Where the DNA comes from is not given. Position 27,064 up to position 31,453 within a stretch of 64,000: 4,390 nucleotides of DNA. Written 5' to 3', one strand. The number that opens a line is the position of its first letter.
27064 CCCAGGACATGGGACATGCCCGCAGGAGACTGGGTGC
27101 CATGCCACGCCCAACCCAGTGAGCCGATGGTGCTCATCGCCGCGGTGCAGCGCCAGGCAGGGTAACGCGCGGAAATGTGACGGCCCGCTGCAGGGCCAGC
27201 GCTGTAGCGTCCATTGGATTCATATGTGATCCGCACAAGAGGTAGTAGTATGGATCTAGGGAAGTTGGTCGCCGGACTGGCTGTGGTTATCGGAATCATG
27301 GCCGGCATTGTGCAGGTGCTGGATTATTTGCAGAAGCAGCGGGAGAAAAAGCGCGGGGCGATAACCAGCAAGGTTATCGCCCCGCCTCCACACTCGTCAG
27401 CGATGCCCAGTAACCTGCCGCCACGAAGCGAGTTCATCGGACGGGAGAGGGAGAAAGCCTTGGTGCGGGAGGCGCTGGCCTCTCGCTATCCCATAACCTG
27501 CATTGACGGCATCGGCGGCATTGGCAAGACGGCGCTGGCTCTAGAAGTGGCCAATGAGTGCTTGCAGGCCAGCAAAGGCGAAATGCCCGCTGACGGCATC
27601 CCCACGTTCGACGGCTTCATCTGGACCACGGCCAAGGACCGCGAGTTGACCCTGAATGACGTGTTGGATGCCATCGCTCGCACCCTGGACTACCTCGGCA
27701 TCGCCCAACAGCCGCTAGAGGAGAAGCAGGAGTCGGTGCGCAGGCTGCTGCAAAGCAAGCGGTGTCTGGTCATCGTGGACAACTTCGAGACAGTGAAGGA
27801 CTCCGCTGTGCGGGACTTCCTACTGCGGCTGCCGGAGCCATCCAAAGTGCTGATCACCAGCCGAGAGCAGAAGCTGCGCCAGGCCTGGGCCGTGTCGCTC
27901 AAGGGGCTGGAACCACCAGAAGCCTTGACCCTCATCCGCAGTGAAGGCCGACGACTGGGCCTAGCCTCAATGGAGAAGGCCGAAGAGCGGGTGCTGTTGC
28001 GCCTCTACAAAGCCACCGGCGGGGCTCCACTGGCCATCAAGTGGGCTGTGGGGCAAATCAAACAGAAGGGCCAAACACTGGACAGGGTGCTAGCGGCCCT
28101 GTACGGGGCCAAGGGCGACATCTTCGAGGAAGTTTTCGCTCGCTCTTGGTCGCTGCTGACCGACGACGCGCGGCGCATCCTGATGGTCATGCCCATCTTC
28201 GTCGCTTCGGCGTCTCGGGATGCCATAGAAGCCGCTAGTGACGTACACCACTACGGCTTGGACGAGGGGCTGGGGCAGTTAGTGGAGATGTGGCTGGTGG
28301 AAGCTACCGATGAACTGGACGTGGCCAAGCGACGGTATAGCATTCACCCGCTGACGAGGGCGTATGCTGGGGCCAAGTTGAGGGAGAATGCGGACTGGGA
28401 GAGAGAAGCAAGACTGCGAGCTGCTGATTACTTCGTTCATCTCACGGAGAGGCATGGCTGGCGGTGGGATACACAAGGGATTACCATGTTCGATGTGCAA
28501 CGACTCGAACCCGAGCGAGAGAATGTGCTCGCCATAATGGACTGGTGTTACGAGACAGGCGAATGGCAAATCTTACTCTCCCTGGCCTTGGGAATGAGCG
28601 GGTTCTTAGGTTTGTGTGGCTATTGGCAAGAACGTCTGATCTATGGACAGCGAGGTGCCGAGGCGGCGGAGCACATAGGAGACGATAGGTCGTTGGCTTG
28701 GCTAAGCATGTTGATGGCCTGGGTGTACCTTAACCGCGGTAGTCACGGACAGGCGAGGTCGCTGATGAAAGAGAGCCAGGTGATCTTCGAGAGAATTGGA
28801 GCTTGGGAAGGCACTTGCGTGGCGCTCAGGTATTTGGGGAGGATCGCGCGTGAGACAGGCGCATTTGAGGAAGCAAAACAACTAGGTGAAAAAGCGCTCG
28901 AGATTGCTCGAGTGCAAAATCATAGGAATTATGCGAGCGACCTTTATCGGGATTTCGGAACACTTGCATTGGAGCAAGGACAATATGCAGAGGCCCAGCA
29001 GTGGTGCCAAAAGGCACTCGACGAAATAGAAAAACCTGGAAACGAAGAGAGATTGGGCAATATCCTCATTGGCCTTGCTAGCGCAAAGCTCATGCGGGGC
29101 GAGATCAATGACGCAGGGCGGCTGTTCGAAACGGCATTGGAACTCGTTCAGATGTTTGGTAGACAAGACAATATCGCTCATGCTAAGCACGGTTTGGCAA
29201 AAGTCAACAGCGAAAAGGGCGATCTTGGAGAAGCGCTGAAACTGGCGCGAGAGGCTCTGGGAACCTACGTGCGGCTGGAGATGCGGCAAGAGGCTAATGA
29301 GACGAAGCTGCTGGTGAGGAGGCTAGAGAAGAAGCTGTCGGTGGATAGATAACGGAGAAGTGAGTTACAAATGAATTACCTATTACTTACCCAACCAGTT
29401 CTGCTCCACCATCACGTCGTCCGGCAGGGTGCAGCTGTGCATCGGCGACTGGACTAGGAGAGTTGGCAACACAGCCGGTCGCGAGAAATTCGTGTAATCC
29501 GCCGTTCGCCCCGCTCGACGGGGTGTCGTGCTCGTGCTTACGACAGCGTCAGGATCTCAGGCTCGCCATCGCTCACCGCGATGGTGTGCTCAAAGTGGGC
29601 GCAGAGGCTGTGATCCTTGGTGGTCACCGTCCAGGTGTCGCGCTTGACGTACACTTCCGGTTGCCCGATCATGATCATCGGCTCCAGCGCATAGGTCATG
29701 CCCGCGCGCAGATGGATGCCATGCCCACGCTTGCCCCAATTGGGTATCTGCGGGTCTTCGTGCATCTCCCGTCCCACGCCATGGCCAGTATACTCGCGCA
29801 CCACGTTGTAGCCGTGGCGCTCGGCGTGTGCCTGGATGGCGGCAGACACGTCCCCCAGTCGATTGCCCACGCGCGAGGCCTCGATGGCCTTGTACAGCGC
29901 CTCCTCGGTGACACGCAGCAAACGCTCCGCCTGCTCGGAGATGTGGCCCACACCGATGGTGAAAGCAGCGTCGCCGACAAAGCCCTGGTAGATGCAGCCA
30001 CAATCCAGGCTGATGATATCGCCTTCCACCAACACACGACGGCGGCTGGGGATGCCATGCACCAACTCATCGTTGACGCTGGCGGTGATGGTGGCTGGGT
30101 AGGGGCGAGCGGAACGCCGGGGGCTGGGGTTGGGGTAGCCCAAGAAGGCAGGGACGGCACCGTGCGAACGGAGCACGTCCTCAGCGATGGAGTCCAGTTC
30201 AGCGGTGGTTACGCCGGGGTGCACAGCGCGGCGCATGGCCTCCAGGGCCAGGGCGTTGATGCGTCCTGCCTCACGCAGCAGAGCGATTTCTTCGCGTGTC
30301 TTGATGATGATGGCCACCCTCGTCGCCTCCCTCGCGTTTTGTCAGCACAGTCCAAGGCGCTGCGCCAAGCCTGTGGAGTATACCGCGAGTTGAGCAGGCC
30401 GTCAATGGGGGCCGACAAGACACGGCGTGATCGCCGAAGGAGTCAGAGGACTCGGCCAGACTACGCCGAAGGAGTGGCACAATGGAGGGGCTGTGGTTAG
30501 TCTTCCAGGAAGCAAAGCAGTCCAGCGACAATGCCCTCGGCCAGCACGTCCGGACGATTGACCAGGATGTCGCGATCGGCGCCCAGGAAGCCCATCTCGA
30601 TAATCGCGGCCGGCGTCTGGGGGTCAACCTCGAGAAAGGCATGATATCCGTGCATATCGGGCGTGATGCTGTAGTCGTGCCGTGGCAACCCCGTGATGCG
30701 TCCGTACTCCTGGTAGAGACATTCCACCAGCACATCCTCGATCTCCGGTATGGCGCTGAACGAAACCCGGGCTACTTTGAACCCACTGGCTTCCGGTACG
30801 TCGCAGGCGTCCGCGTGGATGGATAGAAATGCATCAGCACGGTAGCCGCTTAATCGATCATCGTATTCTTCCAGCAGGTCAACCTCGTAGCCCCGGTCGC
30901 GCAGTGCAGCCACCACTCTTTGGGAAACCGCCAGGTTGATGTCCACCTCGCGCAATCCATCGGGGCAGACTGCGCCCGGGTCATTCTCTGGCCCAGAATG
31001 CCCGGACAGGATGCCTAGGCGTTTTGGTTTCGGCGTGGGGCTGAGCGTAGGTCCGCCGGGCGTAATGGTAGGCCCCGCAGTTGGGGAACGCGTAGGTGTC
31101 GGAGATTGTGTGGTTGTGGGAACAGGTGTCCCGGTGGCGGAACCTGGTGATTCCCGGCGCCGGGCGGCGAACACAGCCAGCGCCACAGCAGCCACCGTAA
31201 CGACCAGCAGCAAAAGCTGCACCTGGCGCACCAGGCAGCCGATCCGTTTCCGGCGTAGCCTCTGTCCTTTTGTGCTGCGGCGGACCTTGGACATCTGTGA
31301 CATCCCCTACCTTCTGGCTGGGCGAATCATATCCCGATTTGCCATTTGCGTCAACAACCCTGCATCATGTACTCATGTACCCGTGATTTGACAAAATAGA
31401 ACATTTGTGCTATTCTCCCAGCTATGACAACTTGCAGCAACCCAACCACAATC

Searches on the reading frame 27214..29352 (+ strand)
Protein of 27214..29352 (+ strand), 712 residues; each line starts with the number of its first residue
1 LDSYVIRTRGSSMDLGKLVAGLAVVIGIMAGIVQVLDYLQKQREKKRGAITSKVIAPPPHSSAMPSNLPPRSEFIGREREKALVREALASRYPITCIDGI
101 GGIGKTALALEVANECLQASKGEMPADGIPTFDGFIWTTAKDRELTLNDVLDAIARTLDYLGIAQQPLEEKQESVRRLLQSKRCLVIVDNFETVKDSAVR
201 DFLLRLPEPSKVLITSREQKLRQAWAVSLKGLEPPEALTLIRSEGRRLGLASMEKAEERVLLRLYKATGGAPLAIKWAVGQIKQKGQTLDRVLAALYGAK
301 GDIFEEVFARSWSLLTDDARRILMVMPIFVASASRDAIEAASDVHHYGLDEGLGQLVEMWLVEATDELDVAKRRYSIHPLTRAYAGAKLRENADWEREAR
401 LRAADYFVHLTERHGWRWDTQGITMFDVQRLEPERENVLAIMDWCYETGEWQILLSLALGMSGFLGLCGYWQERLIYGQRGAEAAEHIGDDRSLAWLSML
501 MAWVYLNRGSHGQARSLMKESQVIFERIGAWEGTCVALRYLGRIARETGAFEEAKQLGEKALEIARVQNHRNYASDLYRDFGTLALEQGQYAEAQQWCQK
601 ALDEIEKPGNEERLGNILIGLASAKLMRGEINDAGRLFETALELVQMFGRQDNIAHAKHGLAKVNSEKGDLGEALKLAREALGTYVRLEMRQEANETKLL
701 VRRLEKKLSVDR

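Call 3: search_protein_families(library=pfam, proteins=[window:27214-29352:+], max_evalue=0.01)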
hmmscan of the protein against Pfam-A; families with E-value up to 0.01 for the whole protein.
window:27214-29352:+ (712 aa): 15 families
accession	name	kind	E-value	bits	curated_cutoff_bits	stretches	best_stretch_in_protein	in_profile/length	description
PF13424.12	TPR_12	-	7.9e-25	87.3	30.1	4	497-566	5-76/77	Tetratricopeptide repeat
PF17874.7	TPR_MalT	-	1.8e-14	54.2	45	1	498-682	43-229/336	MalT-like TPR region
PF00931.28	NB-ARC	-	6.2e-14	52.3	23.5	1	94-291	20-213/248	NB-ARC domain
PF13374.12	TPR_10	-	3.7e-11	43.1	27.5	0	536-566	3-33/42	Tetratricopeptide repeat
PF07719.23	TPR_2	-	4.2e-10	39.4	27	0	537-565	3-31/34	Tetratricopeptide repeat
PF14559.12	TPR_19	-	9.8e-07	29.5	25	1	585-643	1-53/68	Tetratricopeptide repeat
PF13191.12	AAA_16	-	2e-05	25.6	32.6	1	73-209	1-161/167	AAA ATPase domain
PF13428.12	TPR_14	-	8.5e-05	23.3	23.5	0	577-603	3-29/44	Tetratricopeptide repeat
PF13432.12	TPR_16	-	0.0001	23.1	32.7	0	560-605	18-59/65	Tetratricopeptide repeat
PF13181.12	TPR_8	-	0.00012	22.4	25.7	0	541-566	7-32/34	Tetratricopeptide repeat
PF13401.12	AAA_22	-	0.00027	21.7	27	1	94-203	7-105/130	AAA domain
PF07721.20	TPR_4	-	0.00052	20.8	27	0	496-518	2-24/26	Tetratricopeptide repeat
PF00515.34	TPR_1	-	0.0022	18.2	27.8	0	582-603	8-29/34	Tetratricopeptide repeat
PF13604.12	AAA_30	-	0.0076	16.4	27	0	81-212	7-119/191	AAA domain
PF14938.12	SNAP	-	0.0086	16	25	0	574-702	34-162/282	Soluble NSF attachment protein, SNAP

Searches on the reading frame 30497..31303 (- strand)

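Call 35: search_protein_families(library=pfam, proteins=[window:30497-31303:-], max_evalue=0.00001)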
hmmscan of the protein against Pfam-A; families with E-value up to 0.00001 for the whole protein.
window:30497-31303:- (268 aa): 1 family
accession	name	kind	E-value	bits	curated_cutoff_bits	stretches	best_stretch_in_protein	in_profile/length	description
PF01520.23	Amidase_3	-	1.4e-13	51.7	27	1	99-261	4-171/174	N-acetylmuramoyl-L-alanine amidase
